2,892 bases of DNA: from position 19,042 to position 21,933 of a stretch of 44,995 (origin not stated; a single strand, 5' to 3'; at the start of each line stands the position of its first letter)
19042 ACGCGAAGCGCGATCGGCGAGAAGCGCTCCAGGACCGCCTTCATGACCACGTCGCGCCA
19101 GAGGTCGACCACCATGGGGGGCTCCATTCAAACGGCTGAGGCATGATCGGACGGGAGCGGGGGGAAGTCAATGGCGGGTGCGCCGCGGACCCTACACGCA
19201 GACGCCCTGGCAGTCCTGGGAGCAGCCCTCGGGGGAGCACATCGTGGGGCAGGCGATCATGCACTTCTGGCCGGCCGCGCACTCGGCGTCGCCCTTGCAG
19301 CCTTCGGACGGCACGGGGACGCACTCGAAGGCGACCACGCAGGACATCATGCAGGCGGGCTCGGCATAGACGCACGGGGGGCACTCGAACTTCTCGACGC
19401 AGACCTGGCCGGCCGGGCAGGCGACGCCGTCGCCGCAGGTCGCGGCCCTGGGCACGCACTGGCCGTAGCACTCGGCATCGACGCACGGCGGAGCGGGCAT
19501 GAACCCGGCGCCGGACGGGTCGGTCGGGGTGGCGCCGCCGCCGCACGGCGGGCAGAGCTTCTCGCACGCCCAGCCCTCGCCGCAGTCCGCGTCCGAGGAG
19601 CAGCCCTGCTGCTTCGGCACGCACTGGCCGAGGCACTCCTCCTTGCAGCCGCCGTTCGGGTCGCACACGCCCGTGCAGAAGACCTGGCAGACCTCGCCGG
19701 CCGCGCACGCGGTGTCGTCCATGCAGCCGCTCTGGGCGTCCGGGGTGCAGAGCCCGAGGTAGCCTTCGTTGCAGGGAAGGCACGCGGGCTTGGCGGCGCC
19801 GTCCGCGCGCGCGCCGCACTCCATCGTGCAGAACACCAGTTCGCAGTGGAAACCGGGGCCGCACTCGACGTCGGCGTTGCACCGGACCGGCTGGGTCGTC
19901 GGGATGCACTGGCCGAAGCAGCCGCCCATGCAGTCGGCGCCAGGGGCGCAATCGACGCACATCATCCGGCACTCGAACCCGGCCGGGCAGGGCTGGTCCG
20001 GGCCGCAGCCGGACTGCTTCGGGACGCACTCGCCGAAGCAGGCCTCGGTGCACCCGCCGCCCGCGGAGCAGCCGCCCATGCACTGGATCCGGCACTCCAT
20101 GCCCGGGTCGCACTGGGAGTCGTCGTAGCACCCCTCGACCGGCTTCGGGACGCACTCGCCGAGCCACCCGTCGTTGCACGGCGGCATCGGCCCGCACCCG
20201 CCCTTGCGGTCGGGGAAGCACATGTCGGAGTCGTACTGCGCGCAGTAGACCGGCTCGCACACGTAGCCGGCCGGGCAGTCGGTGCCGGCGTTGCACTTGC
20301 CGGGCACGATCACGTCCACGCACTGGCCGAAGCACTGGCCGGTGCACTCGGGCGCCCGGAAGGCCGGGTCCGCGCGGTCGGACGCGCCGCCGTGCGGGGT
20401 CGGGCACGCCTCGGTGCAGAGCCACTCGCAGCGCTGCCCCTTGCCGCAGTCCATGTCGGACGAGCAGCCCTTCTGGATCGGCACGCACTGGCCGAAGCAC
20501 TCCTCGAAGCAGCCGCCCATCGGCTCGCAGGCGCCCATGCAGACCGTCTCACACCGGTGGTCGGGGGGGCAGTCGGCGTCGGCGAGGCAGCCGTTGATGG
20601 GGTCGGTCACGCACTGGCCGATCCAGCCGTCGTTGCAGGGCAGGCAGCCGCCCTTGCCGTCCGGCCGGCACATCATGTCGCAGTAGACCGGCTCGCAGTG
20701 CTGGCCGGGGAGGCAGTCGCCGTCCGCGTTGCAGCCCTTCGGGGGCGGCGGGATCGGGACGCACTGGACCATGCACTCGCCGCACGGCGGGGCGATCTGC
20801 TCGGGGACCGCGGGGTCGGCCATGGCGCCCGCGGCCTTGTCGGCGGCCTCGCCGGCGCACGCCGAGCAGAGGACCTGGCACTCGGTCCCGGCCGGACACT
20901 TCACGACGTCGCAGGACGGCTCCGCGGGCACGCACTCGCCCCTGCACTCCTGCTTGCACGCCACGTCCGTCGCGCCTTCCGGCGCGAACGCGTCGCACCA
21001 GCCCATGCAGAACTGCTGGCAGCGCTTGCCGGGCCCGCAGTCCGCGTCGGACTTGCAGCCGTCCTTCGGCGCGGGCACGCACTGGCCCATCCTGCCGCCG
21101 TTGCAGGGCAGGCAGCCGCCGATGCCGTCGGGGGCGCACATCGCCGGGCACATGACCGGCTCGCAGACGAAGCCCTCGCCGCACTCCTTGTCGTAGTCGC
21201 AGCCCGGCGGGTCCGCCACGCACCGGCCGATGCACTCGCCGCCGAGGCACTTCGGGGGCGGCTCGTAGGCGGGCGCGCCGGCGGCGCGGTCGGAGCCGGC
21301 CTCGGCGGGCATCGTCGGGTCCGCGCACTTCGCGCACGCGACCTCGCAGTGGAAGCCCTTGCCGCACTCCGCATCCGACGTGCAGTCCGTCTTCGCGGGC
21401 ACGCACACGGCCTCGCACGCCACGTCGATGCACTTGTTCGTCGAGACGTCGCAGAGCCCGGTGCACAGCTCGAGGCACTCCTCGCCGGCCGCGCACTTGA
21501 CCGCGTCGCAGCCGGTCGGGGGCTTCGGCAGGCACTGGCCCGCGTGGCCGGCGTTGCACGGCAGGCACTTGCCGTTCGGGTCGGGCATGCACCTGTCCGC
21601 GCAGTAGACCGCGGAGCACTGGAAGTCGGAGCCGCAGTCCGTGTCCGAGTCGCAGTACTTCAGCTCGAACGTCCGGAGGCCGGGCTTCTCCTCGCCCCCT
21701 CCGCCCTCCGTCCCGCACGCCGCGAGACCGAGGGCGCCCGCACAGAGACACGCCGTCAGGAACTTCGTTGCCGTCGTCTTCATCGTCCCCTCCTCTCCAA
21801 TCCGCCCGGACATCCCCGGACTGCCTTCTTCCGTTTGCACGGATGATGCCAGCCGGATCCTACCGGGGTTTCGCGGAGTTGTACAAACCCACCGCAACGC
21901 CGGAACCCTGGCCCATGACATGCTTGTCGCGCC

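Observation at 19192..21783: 863-aa lipoprotein built from 17 consecutive eight-cysteine modules in an A-B-C super-repeat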

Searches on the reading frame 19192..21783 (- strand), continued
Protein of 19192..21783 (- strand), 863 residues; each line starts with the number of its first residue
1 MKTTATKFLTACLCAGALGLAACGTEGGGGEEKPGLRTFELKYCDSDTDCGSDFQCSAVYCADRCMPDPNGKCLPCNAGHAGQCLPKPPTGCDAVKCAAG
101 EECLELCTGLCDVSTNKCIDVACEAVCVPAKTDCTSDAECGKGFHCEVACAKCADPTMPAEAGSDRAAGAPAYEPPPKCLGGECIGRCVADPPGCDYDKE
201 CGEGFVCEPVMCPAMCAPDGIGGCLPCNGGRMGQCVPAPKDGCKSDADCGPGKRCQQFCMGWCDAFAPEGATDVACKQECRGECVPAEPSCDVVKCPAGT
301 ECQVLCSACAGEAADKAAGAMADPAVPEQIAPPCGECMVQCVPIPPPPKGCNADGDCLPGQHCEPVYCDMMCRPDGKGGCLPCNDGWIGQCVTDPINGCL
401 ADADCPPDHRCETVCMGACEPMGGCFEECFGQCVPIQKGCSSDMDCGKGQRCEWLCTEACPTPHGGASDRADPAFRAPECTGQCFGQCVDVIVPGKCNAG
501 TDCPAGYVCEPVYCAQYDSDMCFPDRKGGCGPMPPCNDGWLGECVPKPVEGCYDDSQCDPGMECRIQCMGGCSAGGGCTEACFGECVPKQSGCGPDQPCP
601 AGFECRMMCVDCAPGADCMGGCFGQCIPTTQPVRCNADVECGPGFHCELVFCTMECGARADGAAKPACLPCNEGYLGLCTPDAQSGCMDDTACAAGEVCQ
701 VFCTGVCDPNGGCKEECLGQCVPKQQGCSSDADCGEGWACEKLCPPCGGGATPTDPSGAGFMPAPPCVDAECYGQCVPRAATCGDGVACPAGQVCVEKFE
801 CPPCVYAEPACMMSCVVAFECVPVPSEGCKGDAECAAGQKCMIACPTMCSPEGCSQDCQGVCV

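Call 59: search_protein_representatives(alignment_id=A1)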
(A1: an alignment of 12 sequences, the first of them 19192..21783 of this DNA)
Query: 12 sequences, 843 profile positions. Proteins with E-value up to 0.001 (for the whole library): 237; up to 1e-10: 74; up to 1e-30: 13. The best 150 are listed.
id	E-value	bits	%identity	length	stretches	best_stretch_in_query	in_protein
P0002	0.0e+00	1224.5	-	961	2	1-494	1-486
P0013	2.7e-256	869.5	-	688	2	6-356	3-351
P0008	1.0e-179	616.2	-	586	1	7-568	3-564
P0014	5.4e-120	418.6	-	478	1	315-785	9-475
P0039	1.7e-105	370.6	-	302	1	547-839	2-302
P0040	4.0e-75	270.1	-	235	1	619-843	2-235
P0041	4.9e-62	226.8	-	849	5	367-776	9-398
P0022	7.1e-42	160.1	-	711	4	526-752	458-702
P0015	3.2e-36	141.4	-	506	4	668-830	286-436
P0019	6.7e-36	140.4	-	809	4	548-761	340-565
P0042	1.0e-33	133.2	-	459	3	478-772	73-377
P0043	1.8e-32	129.0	-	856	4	513-793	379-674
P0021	9.9e-32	126.6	-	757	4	699-834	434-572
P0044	2.2e-29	118.8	-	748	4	526-772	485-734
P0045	3.3e-29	118.2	-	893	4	359-591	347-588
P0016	3.7e-24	101.5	-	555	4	565-785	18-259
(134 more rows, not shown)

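Call 67: search_protein_families(library=ncbifam, alignment_id=A4, max_evalue=0.001)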
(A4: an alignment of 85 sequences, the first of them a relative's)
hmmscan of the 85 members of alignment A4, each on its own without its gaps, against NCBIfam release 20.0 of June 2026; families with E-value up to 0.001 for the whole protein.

A. member 1, P0041 (849 aa): 0 families

B. families by the number of members that match (of 85 scanned): 4 families
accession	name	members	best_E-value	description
TIGR04201.1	Myxo_Cys_RPT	63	1.4e-24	Cys-rich repeat-containing protein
TIGR04289.1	heavy_Cys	29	1.1e-20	eight-cysteine-cluster domain-containing protein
TIGR04292.1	heavy_Cys_CGP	23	2.6e-27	CGP-CTERM-anchored Cys-rich protein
TIGR03901.2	MYXO-CTERM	1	0.0001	MYXO-CTERM sorting domain-containing protein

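Call 68: search_protein_families(library=pfam, alignment_id=A4, max_evalue=0.001)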
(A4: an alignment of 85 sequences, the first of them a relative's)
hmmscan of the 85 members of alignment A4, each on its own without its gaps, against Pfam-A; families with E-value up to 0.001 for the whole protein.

A. member 1, P0041 (849 aa): 0 families

B. families by the number of members that match (of 85 scanned): 11 families
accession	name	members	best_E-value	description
PF23416.1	DUF7107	24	1.1e-20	Domain of unknown function (DUF7107)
PF04706.18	Dickkopf_N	23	8.3e-30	Dickkopf N-terminal cysteine-rich region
PF02822.19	Antistasin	3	1.6e-09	Antistasin family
PF01683.23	EB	3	5e-05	EB module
PF11617.13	Cu-binding_MopE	1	8.5e-15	Putative metal-binding motif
PF00050.26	Kazal_1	1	5.6e-08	Kazal-type serine protease inhibitor domain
PF01033.22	Somatomedin_B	1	3.2e-07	Somatomedin B domain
PF00095.26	WAP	1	1.7e-06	WAP-type (Whey Acidic Protein) 'four-disulfide core'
PF21164.2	Dumpy_DPY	1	6.3e-05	Dumpy, DPY module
PF07740.17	Toxin_12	1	0.00018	Ion channel inhibitory toxin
PF15270.11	ACI44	1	0.00052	Metallo-carboxypeptidase inhibitor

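Call 69: list_cluster_members(proteins=[P0004, P0007, P0017, P0023, P0035, P0026, P0037, P0034])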
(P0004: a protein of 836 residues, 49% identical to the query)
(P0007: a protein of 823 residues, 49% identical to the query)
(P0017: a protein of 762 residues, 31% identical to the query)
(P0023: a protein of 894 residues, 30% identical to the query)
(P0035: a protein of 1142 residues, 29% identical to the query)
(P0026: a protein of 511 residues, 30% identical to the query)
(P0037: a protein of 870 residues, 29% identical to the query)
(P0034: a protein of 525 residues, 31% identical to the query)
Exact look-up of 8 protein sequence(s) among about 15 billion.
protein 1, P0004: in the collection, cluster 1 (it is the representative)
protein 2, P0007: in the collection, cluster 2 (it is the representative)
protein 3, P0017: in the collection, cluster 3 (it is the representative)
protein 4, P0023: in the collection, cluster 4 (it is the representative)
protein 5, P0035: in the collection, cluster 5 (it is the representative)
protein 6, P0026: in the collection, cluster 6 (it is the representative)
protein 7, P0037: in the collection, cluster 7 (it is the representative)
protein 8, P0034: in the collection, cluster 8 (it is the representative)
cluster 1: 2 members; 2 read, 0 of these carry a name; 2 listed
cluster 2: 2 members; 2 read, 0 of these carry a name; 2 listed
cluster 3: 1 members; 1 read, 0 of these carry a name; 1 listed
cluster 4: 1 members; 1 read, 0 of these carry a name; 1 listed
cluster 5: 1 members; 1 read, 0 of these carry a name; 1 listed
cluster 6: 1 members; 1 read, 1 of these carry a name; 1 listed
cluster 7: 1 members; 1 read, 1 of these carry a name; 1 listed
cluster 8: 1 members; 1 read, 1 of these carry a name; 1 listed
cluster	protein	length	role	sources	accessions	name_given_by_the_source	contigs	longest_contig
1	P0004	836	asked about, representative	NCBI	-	-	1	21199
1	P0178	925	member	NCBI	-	-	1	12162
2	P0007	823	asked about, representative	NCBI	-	-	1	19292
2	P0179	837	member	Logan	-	-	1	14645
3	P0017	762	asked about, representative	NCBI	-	-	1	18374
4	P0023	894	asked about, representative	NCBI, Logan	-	-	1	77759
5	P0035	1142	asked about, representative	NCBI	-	-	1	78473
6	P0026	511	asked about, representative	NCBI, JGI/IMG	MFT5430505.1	MAG: Cys-rich repeat protein [Myxococcota bacterium] | Cys-rich repeat protein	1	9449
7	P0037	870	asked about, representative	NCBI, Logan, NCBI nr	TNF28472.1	MAG: hypothetical protein EP329_17845 [Deltaproteobacteria bacterium]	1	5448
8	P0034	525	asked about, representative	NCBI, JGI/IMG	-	eight-cysteine-cluster-containing protein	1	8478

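Call 85: predict_structure(alignment_id=A1)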
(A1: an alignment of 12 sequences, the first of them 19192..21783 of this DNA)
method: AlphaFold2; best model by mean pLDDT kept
length: 863 residues; sequences in the alignment: 12
mean_pLDDT: 49.7   pTM: 0.22
mean pLDDT of the five models: 49.7, 48.9, 44.5, 43.6, 42.4
residues with pLDDT >= 90: 0; 70-90: 95; 50-70: 336; < 50: 432
segments of 3 or more residues with pLDDT < 50: 1-34, 60-75, 147-186, 209-231, 259-279, 285-301, 303-343, 345-347, 367-382, 415-427, 456-484, 490-494, 513-536, 570-580, 589-592, 608-622, 650-671, 703-717, 742-773, 801-815, 848-854
pLDDT, mean of each block of 10 residues (from residue 1): 29 28 27 57 78 70 33 47 77 66 61 66 62 51 48 33 27 29 45 57 58 31 36 58 60 51 34 41 50 44 42 26 28 41 49 68 52 41 57 62 69 46 40 56 53 49 36 40 51 55 65 42 38 46 64 71 57 35 59 53 49 36 51 59 59 38 39 55 61 61 37 44 50 53 35 29 30 50 65 68 40 52 76 75 58 53 70
secondary structure, 60 per line:
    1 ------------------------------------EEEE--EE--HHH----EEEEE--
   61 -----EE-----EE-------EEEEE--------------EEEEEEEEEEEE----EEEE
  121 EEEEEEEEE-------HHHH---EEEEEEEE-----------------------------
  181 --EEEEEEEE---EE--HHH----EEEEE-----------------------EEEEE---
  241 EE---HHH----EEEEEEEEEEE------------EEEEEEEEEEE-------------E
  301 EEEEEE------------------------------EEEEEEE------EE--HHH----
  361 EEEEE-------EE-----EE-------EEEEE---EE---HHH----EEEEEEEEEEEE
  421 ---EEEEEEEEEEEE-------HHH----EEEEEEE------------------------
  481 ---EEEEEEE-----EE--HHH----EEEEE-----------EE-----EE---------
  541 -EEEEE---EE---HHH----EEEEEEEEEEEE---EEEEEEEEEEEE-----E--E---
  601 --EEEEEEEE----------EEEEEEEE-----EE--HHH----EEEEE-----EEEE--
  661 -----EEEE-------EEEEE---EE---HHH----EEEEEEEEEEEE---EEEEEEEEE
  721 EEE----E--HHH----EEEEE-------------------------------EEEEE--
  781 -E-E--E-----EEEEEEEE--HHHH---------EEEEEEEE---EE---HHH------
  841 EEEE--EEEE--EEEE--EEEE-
elements in order (helices of 4 or more, strands of 3 or more residues): E37-40 E54-58 E82-86 E101-112 E117-129 H137-140 E144-151 E183-190 E205-209 E233-237 E253-263 E276-286 E300-306 E337-343 E361-365 E389-393 E409-420 E424-435 E450-456 E484-490 E507-511 E542-546 E562-573 E577-588 E603-610 E621-628 E645-649 E655-658 E666-669 E677-681 E697-708 E712-723 E738-742 E774-778 E793-800 H803-806 E816-823 E841-844 E847-850 E853-856 E859-862

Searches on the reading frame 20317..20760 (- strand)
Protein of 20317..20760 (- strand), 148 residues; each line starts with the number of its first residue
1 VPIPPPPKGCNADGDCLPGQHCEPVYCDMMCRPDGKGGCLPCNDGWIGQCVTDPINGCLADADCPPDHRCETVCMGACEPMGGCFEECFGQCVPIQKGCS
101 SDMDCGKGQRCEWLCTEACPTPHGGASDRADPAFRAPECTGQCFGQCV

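Call 46: predict_structure(alignment_id=A2)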
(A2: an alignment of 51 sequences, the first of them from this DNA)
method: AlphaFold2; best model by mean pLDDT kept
length: 148 residues; sequences in the alignment: 51
mean_pLDDT: 82.7   pTM: 0.54
mean pLDDT of the five models: 82.7, 80.9, 80.4, 79.5, 79.5
residues with pLDDT >= 90: 56; 70-90: 65; 50-70: 24; < 50: 3
segments of 3 or more residues with pLDDT < 50: 124-126
pLDDT, mean of each block of 10 residues (from residue 1): 82 95 87 85 90 92 95 88 88 88 91 72 51 56 80
secondary structure, 60 per line:
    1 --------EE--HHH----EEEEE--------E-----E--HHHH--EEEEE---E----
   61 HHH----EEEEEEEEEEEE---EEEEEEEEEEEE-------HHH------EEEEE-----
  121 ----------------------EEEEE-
elements in order: E20-24 H42-45 E48-52 E68-79 E83-94 E111-115 E143-147

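Call 49: fold_search(model_id=the predicted structure, library=pdb)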
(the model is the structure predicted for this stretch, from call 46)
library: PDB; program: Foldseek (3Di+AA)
matches with E <= 10: 18; with E <= 0.001: 0
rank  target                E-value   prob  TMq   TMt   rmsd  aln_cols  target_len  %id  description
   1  6u51_C                2.9e+00  0.08  0.14  0.17   8.3        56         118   12  Anti-Sudan ebolavirus Nucleoprotein Single Domain Antibody Sudan B (SB) Complexed with Sudan ebolavirus Nucleoprotein  (released 2019-11-06)
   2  6u51_A                4.0e+00  0.06  0.14  0.17   8.3        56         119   12  Anti-Sudan ebolavirus Nucleoprotein Single Domain Antibody Sudan B (SB) Complexed with Sudan ebolavirus Nucleoprotein  (released 2019-11-06)
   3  3cqr_A                5.1e+00  0.09  0.19  0.17   8.6        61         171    8  Crystal Structure of the Lipocalin domain of Violaxanthin de-epoxidase (VDE) at pH5 (released 2009-04-21)
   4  2c10_A                5.1e+00  0.02  0.18  0.05  18.7       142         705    8  The structure of a truncated, soluble version of semicarbazide- sensitive amine oxidase (released 2006-09-20)
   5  8weo_D                5.7e+00  0.08  0.14  0.16   5.3        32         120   16  Bacteroides fragilis toxin in complex with neutralization nanobody (released 2024-09-25)
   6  8rmk_L                6.0e+00  0.03  0.09  0.11   6.4        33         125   15  Cryo-EM structure of human CALHM2 in complex with synthetic nanobody SbC2 (released 2024-06-19)
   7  2yxt_B                6.8e+00  0.18  0.21  0.11   2.2        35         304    8  Human Pyridoxal Kinase (released 2008-03-11)
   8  5m1j_A1               6.8e+00  0.04  0.15  0.07  16.9        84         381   12  Nonstop ribosomal complex bound with Dom34 and Hbs1 (released 2017-01-18)
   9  2e6c_B                7.6e+00  0.15  0.17  0.11   2.3        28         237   21  Crystal structure of the stationary phase survival protein SurE from Thermus thermophilus HB8 cocrystallized with mang (released 2007-08-28)
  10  3cqr_B                7.6e+00  0.07  0.18  0.16   8.6        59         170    8  Crystal Structure of the Lipocalin domain of Violaxanthin de-epoxidase (VDE) at pH5 (released 2009-04-21)
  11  2e69_B                8.0e+00  0.14  0.17  0.11   2.4        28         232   21  Crystal structure of the stationary phase survival protein SurE from Thermus thermophilus HB8 in complex with sulfate (released 2007-08-28)
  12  1rv6_V                8.0e+00  0.01  0.11  0.15   9.8        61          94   20  Crystal Structure of PlGF in Complex with Domain 2 of VEGFR1 (released 2004-01-20)
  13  7qoo_P                8.5e+00  0.15  0.18  0.12   3.5        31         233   16  Structure of the human inner kinetochore CCAN complex (released 2022-06-08)
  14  2e6b_B                9.0e+00  0.13  0.17  0.11   2.3        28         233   21  Crystal structure of the stationary phase survival protein SurE from Thermus thermophilus HB8 in complex with magnesiu (released 2007-08-28)
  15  3keu_B                9.5e+00  0.12  0.20  0.10   2.4        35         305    8  Crystal Structure of Human PL Kinase with bound PLP and ATP (released 2009-11-03)
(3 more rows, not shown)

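Call 62: search_solved_structures(query=A2, max_evalue=10, show_alignments=3)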
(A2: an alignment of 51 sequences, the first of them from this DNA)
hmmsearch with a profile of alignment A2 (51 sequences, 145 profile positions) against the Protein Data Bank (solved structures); distinct sequences matched with E-value up to 10: 1.
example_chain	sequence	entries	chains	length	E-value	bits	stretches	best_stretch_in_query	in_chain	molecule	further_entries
1emx_A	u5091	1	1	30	0.15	15.3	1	92-116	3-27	HETEROPODATOXIN 2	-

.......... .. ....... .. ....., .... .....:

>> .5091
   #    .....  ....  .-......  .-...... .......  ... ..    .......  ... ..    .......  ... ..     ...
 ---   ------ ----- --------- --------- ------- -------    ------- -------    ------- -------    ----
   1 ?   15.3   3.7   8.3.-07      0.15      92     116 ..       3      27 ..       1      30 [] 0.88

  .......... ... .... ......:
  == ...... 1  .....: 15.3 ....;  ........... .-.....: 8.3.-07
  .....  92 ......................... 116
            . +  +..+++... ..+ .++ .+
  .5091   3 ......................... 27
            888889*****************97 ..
